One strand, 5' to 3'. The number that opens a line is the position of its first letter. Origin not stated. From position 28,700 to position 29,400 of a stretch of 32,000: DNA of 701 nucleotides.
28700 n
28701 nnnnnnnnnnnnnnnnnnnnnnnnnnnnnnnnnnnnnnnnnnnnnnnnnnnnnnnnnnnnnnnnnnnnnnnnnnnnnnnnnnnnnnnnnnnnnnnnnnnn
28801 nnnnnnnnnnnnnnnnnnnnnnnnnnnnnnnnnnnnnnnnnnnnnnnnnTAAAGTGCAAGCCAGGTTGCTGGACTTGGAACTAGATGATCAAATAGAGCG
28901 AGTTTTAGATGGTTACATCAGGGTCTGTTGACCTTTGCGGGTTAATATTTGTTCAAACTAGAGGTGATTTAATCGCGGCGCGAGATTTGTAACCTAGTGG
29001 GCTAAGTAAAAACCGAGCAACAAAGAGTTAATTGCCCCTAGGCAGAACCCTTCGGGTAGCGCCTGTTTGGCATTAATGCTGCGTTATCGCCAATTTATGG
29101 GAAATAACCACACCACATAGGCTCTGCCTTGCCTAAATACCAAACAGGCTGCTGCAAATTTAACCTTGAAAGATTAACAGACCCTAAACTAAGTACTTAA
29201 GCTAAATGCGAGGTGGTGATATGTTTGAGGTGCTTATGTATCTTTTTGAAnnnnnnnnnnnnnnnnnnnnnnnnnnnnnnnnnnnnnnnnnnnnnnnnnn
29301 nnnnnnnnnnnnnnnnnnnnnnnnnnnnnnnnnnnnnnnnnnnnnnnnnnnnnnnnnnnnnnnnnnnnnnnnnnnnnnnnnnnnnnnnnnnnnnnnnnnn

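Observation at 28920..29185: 266-bp inverted-repeat-bounded insert on the dprA stop codon, splitting the dprA-smg junction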

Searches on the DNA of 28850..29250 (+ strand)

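Call 10: search_dna_similar(query=window:28905-29200:+, collection=plasmids, mode=distant, max_evalue=0.01)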
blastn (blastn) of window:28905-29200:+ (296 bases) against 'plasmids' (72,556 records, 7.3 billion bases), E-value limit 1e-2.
Records with a match: 18; places in all: 86; records where one place covers at least 80% of the query: 12.
Best place of each record, by identity: 90-95% 4; 80-90% 4; 60-80% 10.
By first word of the organism name: Pseudoalteromonas 12; Vibrio 4; Catenovulum 2.
By predicted mobility (MOB-suite, as given by PLSDB): non-mobilizable 18.
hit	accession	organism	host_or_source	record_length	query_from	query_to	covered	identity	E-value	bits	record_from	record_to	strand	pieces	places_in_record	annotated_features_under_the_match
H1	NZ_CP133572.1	Pseudoalteromonas sp. HL-AS2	sediment core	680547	16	283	91%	93.3%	7e-110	403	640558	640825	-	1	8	NAD(P)/FAD-dependent oxidoreductase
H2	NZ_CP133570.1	Pseudoalteromonas sp. HL-AS1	sediment core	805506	13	283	92%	92.3%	4e-107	395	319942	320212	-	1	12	none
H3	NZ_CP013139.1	Pseudoalteromonas sp. Bsw20308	seawater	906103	16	283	91%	92.9%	3e-108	398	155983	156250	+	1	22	none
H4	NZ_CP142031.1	Pseudoalteromonas sp. CuT4-3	whole organism,deep-sea sediment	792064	16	282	90%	92.1%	5e-105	388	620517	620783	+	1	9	none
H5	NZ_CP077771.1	Pseudoalteromonas shioyasakiensis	Haliotis discus hannai,plate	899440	16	281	90%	83.8%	1e-74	287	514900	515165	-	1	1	none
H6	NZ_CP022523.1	Pseudoalteromonas sp. NC201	pure culture,sea water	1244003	16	289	93%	72.5%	4e-30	138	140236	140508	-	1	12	none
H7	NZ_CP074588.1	Pseudoalteromonas piscicida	mixed culture,water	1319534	16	283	91%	73.7%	2e-33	150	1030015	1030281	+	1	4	none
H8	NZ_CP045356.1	Vibrio sp. THAF64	pure culture,Surface of a sandy ...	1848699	17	283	90%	70.5%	2e-22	113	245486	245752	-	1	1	none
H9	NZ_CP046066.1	Vibrio sp. THAF191d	pure culture,Surface of a polyethylene ...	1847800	17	283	90%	70.5%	2e-22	113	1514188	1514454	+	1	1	none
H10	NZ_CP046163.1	Vibrio sp. THAF191c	pure culture,Surface of a polyethylene ...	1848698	17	283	90%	70.5%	2e-22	113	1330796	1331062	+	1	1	none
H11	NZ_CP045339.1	Vibrio sp. THAF190c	pure culture,Surface of a polyethylene ...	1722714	13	284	92%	68.9%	3e-19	103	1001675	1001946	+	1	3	none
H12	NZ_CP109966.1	Catenovulum adriaticum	algae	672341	9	282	86%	72.8%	3e-13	143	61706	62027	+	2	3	none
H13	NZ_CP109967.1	Catenovulum adriaticum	algae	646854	16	282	78%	74.2%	2e-14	149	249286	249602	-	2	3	none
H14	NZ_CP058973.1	Pseudoalteromonas sp. JSTW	cell culture,marine sediment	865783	22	210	64%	82.7%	3e-20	197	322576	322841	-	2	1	none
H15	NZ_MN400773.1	Pseudoalteromonas translucida TAC125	-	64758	125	282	53%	88.0%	2e-48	200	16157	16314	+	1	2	none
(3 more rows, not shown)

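Call 16: get_annotated_region(hit=H3, flank=20000)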
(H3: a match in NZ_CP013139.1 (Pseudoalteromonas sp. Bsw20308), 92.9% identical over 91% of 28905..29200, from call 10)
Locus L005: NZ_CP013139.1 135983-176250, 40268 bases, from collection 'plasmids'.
description: Pseudoalteromonas sp. Bsw20308 plasmid pPBSW1, complete sequence
organism: Pseudoalteromonas sp. Bsw20308 (NCBI taxid 283699)
taxonomy: Bacteria; Pseudomonadota; Gammaproteobacteria; Alteromonadales; Pseudoalteromonadaceae; Pseudoalteromonas; Pseudoalteromonas sp. Bsw20308
host: -; source: seawater; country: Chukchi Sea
typing (MOB-suite, as given by PLSDB): non-mobilizable
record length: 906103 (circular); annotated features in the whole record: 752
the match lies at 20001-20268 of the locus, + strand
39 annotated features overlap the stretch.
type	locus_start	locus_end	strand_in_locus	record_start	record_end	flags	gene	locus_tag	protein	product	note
CDS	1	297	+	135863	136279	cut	-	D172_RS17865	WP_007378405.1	hypothetical protein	-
CDS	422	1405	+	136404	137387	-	-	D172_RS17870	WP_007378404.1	hypothetical protein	-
CDS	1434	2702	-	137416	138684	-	-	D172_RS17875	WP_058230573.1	IS110 family transposase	-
CDS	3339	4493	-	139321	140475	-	-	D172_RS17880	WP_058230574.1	IS110 family transposase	-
CDS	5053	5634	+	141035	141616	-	-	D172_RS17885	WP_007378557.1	hypothetical protein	-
CDS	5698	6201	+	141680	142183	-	-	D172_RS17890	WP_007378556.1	GNAT family N-acetyltransferase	-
CDS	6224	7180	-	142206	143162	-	-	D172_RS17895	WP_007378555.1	IS110 family transposase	-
CDS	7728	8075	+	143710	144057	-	-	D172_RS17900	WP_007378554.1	hypothetical protein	-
CDS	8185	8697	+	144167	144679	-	-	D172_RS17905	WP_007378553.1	hypothetical protein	-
CDS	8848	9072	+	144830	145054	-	-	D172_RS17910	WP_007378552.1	ribosomal protein L7/L12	GO:0006412 - translation [Evidence IEA]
CDS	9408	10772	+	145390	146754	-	-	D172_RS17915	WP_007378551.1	glucan biosynthesis protein D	-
CDS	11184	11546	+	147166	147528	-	-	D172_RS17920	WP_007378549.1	2OG-Fe(II) oxygenase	-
CDS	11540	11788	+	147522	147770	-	-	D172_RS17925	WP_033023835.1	DUF1272 domain-containing protein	-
CDS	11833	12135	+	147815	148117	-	-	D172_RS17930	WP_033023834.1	hypothetical protein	-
CDS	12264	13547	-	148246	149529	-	-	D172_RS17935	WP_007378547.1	allantoate amidohydrolase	-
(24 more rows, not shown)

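Call 17: get_annotated_region(hit=H2, flank=20000)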
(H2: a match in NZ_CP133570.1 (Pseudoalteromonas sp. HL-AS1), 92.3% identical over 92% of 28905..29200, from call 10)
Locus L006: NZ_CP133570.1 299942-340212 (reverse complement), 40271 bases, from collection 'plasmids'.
description: Pseudoalteromonas sp. HL-AS1 plasmid unnamed, complete sequence
organism: Pseudoalteromonas sp. HL-AS1 (NCBI taxid 3071081)
taxonomy: Bacteria; Pseudomonadota; Gammaproteobacteria; Alteromonadales; Pseudoalteromonadaceae; Pseudoalteromonas; Pseudoalteromonas sp. HL-AS1
host: -; source: sediment core; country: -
typing (MOB-suite, as given by PLSDB): non-mobilizable
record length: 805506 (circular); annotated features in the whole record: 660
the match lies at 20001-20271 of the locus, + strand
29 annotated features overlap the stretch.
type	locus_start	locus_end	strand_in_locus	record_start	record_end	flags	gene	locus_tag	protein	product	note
CDS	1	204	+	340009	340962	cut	-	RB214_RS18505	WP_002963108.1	HAMP domain-containing sensor histidine kinase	GO:0007165 - signal transduction [Evidence IEA]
CDS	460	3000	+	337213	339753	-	-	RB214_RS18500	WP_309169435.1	TonB-dependent receptor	-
CDS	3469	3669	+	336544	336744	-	-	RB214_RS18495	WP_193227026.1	ribosome alternative rescue factor ArfA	-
CDS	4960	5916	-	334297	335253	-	-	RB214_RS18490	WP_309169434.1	helix-turn-helix domain-containing protein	GO:0006355 - regulation of DNA-templated transcription [Evidence IEA]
CDS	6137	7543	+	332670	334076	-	-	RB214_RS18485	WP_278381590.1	ethanolamine ammonia-lyase subunit EutB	-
CDS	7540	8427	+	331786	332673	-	eutC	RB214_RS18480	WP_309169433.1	ethanolamine ammonia-lyase subunit EutC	GO:0006520 - amino acid metabolic process [Evidence IEA]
CDS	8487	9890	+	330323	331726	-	eat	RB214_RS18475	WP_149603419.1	ethanolamine permease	GO:0006865 - amino acid transport [Evidence IEA]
CDS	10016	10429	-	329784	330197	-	arfB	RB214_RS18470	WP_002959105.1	alternative ribosome rescue aminoacyl-tRNA hydrolase ArfB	GO:0006415 - translational termination [Evidence IEA]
CDS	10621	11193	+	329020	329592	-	-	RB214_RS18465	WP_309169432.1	short-chain dehydrogenase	-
CDS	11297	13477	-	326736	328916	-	katG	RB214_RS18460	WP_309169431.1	catalase/peroxidase HPI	GO:0006979 - response to oxidative stress [Evidence IEA]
CDS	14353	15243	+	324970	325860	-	-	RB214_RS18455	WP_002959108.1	tetratricopeptide repeat protein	-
CDS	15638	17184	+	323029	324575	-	-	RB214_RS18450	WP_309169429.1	IS3 family transposase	-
CDS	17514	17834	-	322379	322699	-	-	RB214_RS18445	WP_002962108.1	hypothetical protein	-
CDS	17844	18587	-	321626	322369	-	-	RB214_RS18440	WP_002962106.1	nuclear transport factor 2 family protein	-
CDS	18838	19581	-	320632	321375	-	-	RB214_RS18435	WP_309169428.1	ferredoxin--NADP reductase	-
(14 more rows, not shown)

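Call 23: search_rna_families(source=window, start=28850, end=29250, threshold=evalue, max_evalue=10)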
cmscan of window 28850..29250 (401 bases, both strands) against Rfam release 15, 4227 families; matches with E-value up to 10: 1.
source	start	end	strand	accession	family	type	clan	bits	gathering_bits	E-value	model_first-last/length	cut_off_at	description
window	29070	29139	-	RF02509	PYLIS_2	Cis-reg;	-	11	36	9.8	1-100/100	no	Pyrrolysine insertion sequence mtbB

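Call 44: get_annotated_region(hit=H15, flank=4000)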
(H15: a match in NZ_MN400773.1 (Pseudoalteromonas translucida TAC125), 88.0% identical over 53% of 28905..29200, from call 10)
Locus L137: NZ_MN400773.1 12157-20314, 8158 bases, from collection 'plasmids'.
description: Pseudoalteromonas translucida TAC125 plasmid pMEGA, complete sequence
organism: Pseudoalteromonas translucida TAC125 (NCBI taxid 326442)
taxonomy: Bacteria; Pseudomonadota; Gammaproteobacteria; Alteromonadales; Pseudoalteromonadaceae; Pseudoalteromonas; Pseudoalteromonas translucida; Pseudoalteromonas translucida TAC125
host: -; source: -; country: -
typing (MOB-suite, as given by PLSDB): non-mobilizable; replicon rep_cluster_537
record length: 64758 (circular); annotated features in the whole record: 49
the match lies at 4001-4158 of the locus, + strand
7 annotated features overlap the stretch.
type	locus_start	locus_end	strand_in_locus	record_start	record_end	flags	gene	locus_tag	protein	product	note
CDS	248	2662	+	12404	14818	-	-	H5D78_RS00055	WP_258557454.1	TonB-dependent receptor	GO:0015891 - siderophore transport [Evidence IEA]; GO:0055085 - transmembrane transport [Evidence IEA]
CDS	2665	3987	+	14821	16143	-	-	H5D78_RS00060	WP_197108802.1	aminotransferase class V-fold PLP-dependent enzyme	-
CDS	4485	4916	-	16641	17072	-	-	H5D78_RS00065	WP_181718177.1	hypothetical protein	-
CDS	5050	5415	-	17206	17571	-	-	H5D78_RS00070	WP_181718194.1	hypothetical protein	-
CDS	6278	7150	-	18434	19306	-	-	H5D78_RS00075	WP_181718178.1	DNA replication terminus site-binding protein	-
CDS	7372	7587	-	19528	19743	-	-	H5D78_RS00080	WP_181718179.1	hypothetical protein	-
CDS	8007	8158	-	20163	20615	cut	-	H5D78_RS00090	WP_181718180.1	hypothetical protein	-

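Call 45: get_annotated_region(hit=H8, flank=3000)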
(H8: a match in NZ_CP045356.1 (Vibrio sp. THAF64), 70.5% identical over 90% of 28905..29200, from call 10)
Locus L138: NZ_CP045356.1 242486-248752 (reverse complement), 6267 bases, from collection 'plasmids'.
description: Vibrio sp. THAF64 plasmid pTHAF64_a, complete sequence
organism: Vibrio sp. THAF64 (NCBI taxid 2587860)
taxonomy: Bacteria; Pseudomonadota; Gammaproteobacteria; Vibrionales; Vibrionaceae; Vibrio; Vibrio sp. THAF64
host: -; source: pure culture,Surface of a sandy sediment particle present in tank 6 of a marine aquarium containing ...; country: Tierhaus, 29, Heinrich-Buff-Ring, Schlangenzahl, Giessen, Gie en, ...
typing (MOB-suite, as given by PLSDB): non-mobilizable
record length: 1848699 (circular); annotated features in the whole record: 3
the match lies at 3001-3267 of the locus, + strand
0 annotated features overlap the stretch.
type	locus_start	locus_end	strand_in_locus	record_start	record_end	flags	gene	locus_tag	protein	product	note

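Call 68: search_dna_similar(query=window:28918-29187:+, collection=ecoli_genomes, mode=distant, max_evalue=0.01, max_rows=5)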
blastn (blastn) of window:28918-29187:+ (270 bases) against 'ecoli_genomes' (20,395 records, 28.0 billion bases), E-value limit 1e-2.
No match.

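Call 69: search_dna_similar(query=window:28918-29187:+, collection=phages, mode=distant, max_evalue=0.01, max_rows=10)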
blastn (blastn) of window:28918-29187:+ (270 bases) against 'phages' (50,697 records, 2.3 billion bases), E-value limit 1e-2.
No match.
